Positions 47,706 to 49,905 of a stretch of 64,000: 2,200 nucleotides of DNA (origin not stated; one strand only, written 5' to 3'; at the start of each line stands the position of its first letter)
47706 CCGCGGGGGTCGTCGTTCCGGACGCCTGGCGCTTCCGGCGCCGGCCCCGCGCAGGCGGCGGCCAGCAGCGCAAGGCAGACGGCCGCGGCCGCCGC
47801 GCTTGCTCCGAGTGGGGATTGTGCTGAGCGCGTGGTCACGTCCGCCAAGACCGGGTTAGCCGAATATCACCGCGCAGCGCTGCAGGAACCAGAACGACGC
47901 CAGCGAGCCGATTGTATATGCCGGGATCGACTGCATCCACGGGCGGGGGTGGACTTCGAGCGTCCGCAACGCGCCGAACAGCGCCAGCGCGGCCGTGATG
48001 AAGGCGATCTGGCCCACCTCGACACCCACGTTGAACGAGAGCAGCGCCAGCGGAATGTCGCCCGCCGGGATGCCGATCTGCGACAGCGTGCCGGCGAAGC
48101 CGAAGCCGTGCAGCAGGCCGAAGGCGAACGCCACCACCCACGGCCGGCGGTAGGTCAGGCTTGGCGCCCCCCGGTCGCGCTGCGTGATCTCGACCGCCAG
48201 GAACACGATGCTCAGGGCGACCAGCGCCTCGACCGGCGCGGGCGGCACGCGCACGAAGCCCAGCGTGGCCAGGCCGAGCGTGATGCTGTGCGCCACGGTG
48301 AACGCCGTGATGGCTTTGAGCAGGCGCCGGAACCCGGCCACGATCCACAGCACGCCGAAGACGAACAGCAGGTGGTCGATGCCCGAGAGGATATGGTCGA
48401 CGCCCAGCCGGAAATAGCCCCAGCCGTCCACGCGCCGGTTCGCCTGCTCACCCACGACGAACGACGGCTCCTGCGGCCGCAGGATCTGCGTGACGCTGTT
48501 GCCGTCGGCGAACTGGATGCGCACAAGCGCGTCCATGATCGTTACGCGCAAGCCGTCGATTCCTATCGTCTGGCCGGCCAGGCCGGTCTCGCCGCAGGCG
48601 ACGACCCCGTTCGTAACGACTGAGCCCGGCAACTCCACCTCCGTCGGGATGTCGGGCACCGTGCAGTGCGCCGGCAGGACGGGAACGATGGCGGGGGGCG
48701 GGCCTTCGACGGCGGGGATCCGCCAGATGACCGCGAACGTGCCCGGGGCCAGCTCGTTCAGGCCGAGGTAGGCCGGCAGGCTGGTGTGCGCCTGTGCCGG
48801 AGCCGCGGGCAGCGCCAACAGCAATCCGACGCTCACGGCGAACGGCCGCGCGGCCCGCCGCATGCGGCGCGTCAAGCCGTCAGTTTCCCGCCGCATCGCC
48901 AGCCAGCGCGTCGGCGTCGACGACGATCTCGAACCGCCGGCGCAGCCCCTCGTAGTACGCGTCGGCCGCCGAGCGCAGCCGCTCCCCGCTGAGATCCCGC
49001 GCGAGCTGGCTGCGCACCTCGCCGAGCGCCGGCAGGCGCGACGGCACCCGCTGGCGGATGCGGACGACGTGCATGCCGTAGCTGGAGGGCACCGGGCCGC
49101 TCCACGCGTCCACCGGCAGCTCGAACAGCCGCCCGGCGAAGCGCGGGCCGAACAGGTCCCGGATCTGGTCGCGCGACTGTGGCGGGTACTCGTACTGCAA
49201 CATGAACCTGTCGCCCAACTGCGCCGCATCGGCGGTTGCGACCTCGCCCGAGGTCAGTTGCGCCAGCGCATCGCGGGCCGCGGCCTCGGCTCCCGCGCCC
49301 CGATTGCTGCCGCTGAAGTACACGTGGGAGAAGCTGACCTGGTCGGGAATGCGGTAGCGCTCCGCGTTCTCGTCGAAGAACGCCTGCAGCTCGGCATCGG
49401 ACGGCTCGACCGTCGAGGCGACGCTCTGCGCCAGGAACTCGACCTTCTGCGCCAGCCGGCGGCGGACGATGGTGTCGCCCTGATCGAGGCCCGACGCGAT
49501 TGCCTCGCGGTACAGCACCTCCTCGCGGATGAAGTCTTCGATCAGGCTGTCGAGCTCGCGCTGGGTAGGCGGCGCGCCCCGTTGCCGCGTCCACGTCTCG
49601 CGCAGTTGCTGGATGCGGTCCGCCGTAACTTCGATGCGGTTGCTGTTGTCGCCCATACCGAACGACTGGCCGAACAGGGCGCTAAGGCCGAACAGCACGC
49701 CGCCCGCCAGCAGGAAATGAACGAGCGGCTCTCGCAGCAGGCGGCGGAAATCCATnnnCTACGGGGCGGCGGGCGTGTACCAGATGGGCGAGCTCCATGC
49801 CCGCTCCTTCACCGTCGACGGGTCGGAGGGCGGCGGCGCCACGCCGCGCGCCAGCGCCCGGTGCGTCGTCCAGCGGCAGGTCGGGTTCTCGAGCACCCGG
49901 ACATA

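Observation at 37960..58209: Nine tandem DUF3604/PHP-like lipoprotein paralogs in one co-directional ~20-kb array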

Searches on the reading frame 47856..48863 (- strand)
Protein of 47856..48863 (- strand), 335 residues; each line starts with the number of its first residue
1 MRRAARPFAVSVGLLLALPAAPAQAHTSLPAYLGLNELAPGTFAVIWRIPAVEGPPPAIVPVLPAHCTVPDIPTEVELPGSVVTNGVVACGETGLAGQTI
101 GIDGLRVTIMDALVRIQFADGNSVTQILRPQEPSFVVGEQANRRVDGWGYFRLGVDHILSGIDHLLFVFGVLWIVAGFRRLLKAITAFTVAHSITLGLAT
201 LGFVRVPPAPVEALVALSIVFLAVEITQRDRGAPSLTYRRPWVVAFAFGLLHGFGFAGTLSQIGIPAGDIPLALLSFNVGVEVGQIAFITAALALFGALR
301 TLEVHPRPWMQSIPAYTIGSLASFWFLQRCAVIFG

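Call 16: search_protein_families(library=ncbifam, proteins=[window:47856-48863:-], max_evalue=0.01)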
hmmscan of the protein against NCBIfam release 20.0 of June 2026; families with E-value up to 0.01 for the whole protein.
window:47856-48863:- (335 aa): 0 families

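Call 80: find_related_loci(query=A3, collection=genome_contigs, flank=8000)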
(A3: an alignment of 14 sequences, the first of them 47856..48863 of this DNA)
Query A3 (335 aa) in genome_contigs; peptide patterns used: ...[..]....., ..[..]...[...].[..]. (x = any residue, [..] = any of these).
600 stretches matched a pattern (row limit reached: there are more); 597 encode a relative of the query (tblastn E <= 1e-3); the best 80 are kept; 80 distinct loci.
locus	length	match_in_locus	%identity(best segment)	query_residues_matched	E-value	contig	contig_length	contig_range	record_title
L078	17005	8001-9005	96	1-335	0e+0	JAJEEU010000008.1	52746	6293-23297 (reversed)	MAG: Vicinamibacteria bacterium isolate p16x34bins.50 k141_124631, whole genome shotgun sequence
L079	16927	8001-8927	90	27-335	8e-177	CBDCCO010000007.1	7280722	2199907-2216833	MAG: Vicinamibacterales bacterium isolate 33854e28-373d-43bf-a5c3-6fc065bbcf3f genome assembly, contig: contig_7, whole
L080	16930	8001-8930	51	20-329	2e-90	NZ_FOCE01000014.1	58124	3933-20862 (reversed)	Gemmobacter aquatilis strain DSM 3857, whole genome shotgun sequence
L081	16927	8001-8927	51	23-331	2e-90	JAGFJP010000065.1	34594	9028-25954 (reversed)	MAG: Thiogranum sp. isolate mag.26 k127_998364, whole genome shotgun sequence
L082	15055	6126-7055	50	20-329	3e-87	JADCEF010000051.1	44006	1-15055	MAG: Rhodobacter sp. isolate M051S1SP2A42QC M051S1_51, whole genome shotgun sequence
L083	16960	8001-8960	49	16-335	4e-85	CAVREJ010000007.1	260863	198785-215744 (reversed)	MAG: uncultured Acidobacteriaceae bacterium isolate MFD10071.bin.1.76 genome assembly, contig: contig_33856, whole genom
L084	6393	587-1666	46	2-334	6e-85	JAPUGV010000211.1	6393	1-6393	MAG: Chloroflexota bacterium isolate KW1-S05_108 KW1-S05_108_cg211, whole genome shotgun sequence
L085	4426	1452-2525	46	15-333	1e-84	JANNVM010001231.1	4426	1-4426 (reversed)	MAG: Verrucomicrobiota bacterium isolate VAR_34_metabat_5 VAR_34_k141_2126515, whole genome shotgun sequence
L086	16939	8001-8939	50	20-332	8e-82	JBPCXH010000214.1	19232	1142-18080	MAG: Gammaproteobacteria bacterium isolate MAG_seacave_107 S1Ck127_13035398, whole genome shotgun sequence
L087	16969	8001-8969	51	2-322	8e-82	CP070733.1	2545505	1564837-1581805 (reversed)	MAG: Pseudomonadota bacterium isolate bin408 chromosome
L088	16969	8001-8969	47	8-333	1e-81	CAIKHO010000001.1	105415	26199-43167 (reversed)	MAG: uncultured Opitutae bacterium isolate KR3_bin-0468 genome assembly, contig: bin-0468:01/91, whole genome shotgun se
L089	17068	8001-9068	45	18-334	2e-81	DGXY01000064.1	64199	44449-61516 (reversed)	MAG TPA_asm: Akkermansiaceae bacterium UBA5020 UBA5020_contig_5530, whole genome shotgun sequence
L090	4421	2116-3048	51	22-329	1e-80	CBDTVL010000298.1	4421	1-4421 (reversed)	MAG TPA_asm: uncultured Sulfitobacter sp. isolate SRR7614714_metabat2_65 genome assembly, contig: ERZ23877832.11824, who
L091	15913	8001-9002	46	3-331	1e-80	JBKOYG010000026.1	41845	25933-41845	MAG: Verrucomicrobiota bacterium isolate GB_HAYS_MAG_00067 GB_HAYS_000000195416, whole genome shotgun sequence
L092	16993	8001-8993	44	1-335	1e-80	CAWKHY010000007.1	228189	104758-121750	MAG: uncultured Acidobacteriaceae bacterium isolate MFD06714.bin.2.171 genome assembly, contig: contig_32186, whole geno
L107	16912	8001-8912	47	26-330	3e-76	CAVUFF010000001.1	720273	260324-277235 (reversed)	MAG: uncultured Acidobacteriota bacterium isolate MFD04944.bin.3.170 genome assembly, contig: contig_22906, whole genome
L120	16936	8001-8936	49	26-334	8e-74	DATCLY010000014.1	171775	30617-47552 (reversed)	MAG TPA_asm: Gammaproteobacteria bacterium isolate SMAG_U7134 k141_747841, whole genome shotgun sequence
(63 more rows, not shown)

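Call 84: search_protein_families(library=pfam, proteins=[L107:8971-10128:+, L088:9121-10209:+, L086:5631-7016:+, L086:4964-5641:+, L120:1205-2263:+], max_evalue=0.001)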
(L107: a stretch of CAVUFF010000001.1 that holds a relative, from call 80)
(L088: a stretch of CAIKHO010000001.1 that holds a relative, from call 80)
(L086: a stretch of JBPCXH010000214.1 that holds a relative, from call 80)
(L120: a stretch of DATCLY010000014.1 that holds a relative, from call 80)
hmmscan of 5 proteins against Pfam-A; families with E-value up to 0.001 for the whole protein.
L107:8971-10128:+ (385 aa): 1 family
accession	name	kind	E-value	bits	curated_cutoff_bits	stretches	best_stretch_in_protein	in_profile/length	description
PF04955.18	HupE_UreJ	-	2.1e-11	44.1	23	1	200-377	3-179/179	HupE / UreJ protein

L088:9121-10209:+ (362 aa): 1 family
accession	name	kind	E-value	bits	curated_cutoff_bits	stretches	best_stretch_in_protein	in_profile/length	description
PF04955.18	HupE_UreJ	-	3.7e-12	46.6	23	1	175-353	2-179/179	HupE / UreJ protein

L086:5631-7016:+ (461 aa): 4 families
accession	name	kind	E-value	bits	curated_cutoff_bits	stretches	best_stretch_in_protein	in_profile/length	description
PF02518.31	HATPase_c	-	9.8e-25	87.6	26.4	1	350-458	1-110/111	Histidine kinase-, DNA gyrase B-, and HSP90-like ATPase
PF00672.30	HAMP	-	5.1e-12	46.4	25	1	185-236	2-52/53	HAMP domain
PF00512.31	HisKA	-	2.7e-08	34.2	26.9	1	243-305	3-66/66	His Kinase A (phospho-acceptor) domain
PF13581.12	HATPase_c_2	-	7e-05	23.3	27.4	1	362-438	39-114/127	Histidine kinase-like ATPase domain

L086:4964-5641:+ (225 aa): 2 families
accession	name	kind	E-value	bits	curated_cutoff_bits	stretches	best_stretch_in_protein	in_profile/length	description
PF00486.34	Trans_reg_C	-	7.2e-30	103.3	26.2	1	148-222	1-76/77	Transcriptional regulatory protein, C terminal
PF00072.30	Response_reg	-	2.5e-26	92.4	30.2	1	3-112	1-110/111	Response regulator receiver domain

L120:1205-2263:+ (352 aa): 1 family
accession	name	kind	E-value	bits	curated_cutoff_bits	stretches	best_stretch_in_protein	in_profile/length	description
PF03167.25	UDG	-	1.7e-09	38.3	24.3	1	192-347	3-136/141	Uracil DNA glycosylase superfamily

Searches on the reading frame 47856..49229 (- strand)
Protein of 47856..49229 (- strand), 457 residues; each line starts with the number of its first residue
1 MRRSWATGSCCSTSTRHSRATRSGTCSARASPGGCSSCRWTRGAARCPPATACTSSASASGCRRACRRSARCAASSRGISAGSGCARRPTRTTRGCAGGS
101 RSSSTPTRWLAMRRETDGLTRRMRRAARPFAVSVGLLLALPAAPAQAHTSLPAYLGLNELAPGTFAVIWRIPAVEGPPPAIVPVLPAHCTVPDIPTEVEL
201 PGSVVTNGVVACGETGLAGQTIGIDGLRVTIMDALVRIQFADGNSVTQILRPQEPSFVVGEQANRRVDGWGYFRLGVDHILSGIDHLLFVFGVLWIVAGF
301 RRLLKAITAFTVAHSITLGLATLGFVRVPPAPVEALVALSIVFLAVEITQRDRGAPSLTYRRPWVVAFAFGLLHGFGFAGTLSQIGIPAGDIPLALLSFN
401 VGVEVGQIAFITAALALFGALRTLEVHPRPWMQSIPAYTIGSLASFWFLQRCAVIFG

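Call 5: search_protein_families(library=pfam, proteins=[window:47856-49229:-], max_evalue=0.01)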
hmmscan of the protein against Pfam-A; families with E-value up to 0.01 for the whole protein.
window:47856-49229:- (457 aa): 2 families
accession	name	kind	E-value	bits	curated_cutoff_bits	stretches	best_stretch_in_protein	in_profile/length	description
PF13795.12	HupE_UreJ_2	-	4.2e-49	166.7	24.5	1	272-423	1-154/156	HupE / UreJ protein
PF04955.18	HupE_UreJ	-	1.3e-06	28.4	23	1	271-386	20-130/179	HupE / UreJ protein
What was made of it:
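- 47856..48863 (-): HupE/UreJ_2-type metal permease with an N-terminal periplasmic domain. Pfam HupE_UreJ_2 4.2e-49 (call 5).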

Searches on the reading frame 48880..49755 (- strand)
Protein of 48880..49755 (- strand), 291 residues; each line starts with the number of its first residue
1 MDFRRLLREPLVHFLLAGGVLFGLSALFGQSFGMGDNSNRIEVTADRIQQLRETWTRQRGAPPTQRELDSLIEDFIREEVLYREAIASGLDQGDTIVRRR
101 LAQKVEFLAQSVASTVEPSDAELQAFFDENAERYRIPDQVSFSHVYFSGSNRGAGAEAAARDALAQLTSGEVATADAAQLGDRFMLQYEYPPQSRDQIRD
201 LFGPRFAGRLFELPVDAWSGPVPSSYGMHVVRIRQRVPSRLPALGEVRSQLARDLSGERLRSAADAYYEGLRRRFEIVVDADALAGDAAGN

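Call 5: search_protein_families(library=pfam, proteins=[window:48880-49755:-], max_evalue=0.01)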
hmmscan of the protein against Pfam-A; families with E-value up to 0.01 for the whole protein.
window:48880-49755:- (291 aa): 1 family
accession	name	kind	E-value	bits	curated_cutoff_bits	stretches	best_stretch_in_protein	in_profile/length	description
PF13145.12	Rotamase_2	-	1.3e-17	65.2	27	1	118-248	1-120/121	PPIC-type PPIASE domain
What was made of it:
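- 48880..49755 (-): Parvulin (PpiC)-type PPIase-like protein with a hydrophobic N-terminal segment (predicted membrane anchor); putative foldase. Pfam Rotamase_2 1.3e-17 (call 5).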

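Call 16: search_protein_families(library=ncbifam, proteins=[window:48880-49755:-], max_evalue=0.01)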
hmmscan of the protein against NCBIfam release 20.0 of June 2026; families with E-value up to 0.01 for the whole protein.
window:48880-49755:- (291 aa): 3 families
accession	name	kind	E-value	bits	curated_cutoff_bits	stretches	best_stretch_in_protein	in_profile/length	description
NF008054.0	PRK10788.1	equivalog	7.4e-06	24.9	493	0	108-171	239-295/626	peptidylprolyl isomerase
NF000809.0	PRK00059.1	equivalog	1.2e-05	24.8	303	1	105-277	161-328/336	peptidylprolyl isomerase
TIGR02933.1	nifM_nitrog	equivalog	0.0018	18.2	168.2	0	38-152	14-136/256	nitrogen fixation protein NifM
